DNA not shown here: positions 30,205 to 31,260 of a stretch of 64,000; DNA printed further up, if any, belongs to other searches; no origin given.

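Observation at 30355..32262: Methyltransferase built as an intramolecular pseudo-dimer: dead MTase copy plus active beta-class MTase plus HNH-associated-repeat-like tail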

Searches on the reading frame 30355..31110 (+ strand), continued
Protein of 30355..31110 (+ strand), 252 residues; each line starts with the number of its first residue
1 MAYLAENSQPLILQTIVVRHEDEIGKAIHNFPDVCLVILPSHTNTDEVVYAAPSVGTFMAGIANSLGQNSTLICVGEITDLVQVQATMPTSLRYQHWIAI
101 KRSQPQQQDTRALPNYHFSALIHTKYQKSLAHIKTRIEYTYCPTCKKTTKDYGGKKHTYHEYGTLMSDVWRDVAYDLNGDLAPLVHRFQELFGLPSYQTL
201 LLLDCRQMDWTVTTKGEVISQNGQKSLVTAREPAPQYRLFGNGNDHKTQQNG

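Call 54: search_protein_families(library=pfam, proteins=[P0231, P0232, P0240, P0242, P0246, P0255, P0261, P0267, P0283, P0298], max_evalue=0.01)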
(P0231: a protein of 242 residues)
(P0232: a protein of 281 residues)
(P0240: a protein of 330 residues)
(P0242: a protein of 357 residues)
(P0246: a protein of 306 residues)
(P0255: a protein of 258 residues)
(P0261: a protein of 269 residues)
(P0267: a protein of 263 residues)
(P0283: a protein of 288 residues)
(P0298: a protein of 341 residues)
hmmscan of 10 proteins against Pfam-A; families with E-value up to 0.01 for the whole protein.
P0231 (242 aa): 1 family
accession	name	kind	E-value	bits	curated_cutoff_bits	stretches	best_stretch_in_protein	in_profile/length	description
PF01555.25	N6_N4_Mtase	-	2.1e-05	25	26.7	1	41-220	19-177/221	DNA methylase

P0232 (281 aa): 1 family
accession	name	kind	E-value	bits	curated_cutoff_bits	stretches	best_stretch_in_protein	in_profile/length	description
PF01555.25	N6_N4_Mtase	-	0.0017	18.8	26.7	0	43-202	31-145/221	DNA methylase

P0240 (330 aa): 2 families
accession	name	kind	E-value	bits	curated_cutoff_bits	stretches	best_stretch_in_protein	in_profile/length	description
PF01555.25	N6_N4_Mtase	-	2.1e-20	74.1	26.7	2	247-297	2-52/221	DNA methylase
PF03602.21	Cons_hypoth95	-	0.0029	17.7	24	1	223-274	92-142/182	Conserved hypothetical protein 95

P0242 (357 aa): 3 families
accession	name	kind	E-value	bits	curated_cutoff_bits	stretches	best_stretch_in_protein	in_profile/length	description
PF01555.25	N6_N4_Mtase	-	1.8e-22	80.9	26.7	2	257-339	1-83/221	DNA methylase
PF20922.3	Anamorsin_N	-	6.7e-06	26.3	27.1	0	14-61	41-88/163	Anamorsin, N-terminal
PF08241.18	Methyltransf_11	-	0.00028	21.9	21.2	0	22-60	60-95/95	Methyltransferase domain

P0246 (306 aa): 1 family
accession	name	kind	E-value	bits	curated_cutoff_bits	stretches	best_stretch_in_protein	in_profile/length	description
PF01555.25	N6_N4_Mtase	-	0.009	16.4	26.7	0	75-198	31-155/221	DNA methylase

P0255 (258 aa): 1 family
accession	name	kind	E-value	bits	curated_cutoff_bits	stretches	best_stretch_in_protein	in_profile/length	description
PF01555.25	N6_N4_Mtase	-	2.6e-06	28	26.7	1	46-167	35-157/221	DNA methylase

P0261 (269 aa): 1 family
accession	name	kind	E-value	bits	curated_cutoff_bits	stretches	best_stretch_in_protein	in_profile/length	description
PF01555.25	N6_N4_Mtase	-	9.7e-05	22.8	26.7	1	44-161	35-152/221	DNA methylase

P0267 (263 aa): 1 family
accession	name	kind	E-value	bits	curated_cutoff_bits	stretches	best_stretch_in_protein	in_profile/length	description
PF01555.25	N6_N4_Mtase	-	0.00011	22.7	26.7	1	43-158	33-150/221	DNA methylase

P0283 (288 aa): 9 families
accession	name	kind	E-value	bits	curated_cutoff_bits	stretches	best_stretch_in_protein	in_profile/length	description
PF01555.25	N6_N4_Mtase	-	2.9e-46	158.6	26.7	1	27-244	1-220/221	DNA methylase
PF01170.24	UPF0020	-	1.1e-05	25.7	22.3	1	203-251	26-65/197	RMKL-like, methyltransferase domain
PF08241.18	Methyltransf_11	-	2.9e-05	25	21.2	0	211-257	2-44/95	Methyltransferase domain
PF02086.21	MethyltransfD12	-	5e-05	23.6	22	0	201-242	16-57/253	D12 class N6 adenine-specific DNA methyltransferase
PF13847.12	Methyltransf_31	-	8.2e-05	22.8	27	0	204-246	2-47/145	Methyltransferase domain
PF13649.12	Methyltransf_25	-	0.00057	21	27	0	210-254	2-50/97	Methyltransferase domain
PF09445.16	Methyltransf_15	-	0.00071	19.6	22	1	208-245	3-40/165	RNA cap guanine-N2 methyltransferase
PF06325.19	PrmA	-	0.0057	16.6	22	1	190-279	150-231/296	Ribosomal protein L11 methyltransferase (PrmA)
PF03602.21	Cons_hypoth95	-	0.009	16.1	24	0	11-56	97-143/182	Conserved hypothetical protein 95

P0298 (341 aa): 7 families
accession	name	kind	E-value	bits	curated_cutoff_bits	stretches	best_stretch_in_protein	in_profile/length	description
PF01555.25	N6_N4_Mtase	-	1.4e-33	117.2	26.7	1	31-246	1-220/221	DNA methylase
PF08241.18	Methyltransf_11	-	0.00061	20.8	21.2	0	216-254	5-43/95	Methyltransferase domain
PF01170.24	UPF0020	-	0.00066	19.9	22.3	0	179-238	3-60/197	RMKL-like, methyltransferase domain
PF13649.12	Methyltransf_25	-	0.0033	18.5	27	0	211-257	1-49/97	Methyltransferase domain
PF03602.21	Cons_hypoth95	-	0.0047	17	24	0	205-255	39-90/182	Conserved hypothetical protein 95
PF13847.12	Methyltransf_31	-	0.008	16.3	27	0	207-252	3-51/145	Methyltransferase domain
PF09445.16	Methyltransf_15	-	0.0094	16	22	0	210-258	3-51/165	RNA cap guanine-N2 methyltransferase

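Call 56: find_encoding_contigs(protein=P0236, flank=4000, max_places=3)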
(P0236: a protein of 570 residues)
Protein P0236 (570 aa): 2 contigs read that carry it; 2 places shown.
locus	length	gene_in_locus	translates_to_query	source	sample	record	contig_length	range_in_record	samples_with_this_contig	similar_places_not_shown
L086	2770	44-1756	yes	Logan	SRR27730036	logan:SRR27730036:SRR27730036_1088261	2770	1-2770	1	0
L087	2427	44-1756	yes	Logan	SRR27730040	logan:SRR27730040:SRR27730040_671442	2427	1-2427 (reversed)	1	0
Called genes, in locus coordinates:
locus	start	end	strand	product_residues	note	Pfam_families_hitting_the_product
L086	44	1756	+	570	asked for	PF08241:Methyltransf_11 (faint), PF13649:Methyltransf_25 (faint), PF13847:Methyltransf_31 (faint), PF02086:MethyltransfD12 (faint), PF03602:Cons_hypoth95 (faint), PF01555:N6_N4_Mtase, PF18780:HNH_repeat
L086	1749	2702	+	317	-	PF04556:DpnII (weak)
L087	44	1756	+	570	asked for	PF08241:Methyltransf_11 (faint), PF13649:Methyltransf_25 (faint), PF13847:Methyltransf_31 (faint), PF02086:MethyltransfD12 (faint), PF03602:Cons_hypoth95 (faint), PF01555:N6_N4_Mtase, PF18780:HNH_repeat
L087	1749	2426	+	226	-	?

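Call 57: find_encoding_contigs(protein=P0283, flank=4000, max_places=3)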
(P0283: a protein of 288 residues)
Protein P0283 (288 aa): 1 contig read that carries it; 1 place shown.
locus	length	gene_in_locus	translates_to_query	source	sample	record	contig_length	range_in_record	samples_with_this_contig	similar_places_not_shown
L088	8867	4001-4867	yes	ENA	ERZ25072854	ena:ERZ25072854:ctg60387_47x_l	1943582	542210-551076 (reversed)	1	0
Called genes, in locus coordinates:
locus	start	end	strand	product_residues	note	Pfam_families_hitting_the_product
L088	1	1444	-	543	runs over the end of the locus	PF13177:DNA_pol3_delta2, PF00004:AAA, PF07728:AAA_5 (weak), PF22608:DNAX_ATPase_lid, PF12169:DNA_pol3_gamma3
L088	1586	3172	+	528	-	-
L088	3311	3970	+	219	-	PF01609:DDE_Tnp_1, PF13612:DDE_Tnp_1_3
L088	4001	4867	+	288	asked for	PF01170:UPF0020 (faint), PF01555:N6_N4_Mtase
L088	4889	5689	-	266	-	PF01555:N6_N4_Mtase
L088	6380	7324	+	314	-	PF08239:SH3_3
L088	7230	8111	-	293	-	PF01609:DDE_Tnp_1, PF13612:DDE_Tnp_1_3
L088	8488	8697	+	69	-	-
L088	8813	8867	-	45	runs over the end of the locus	-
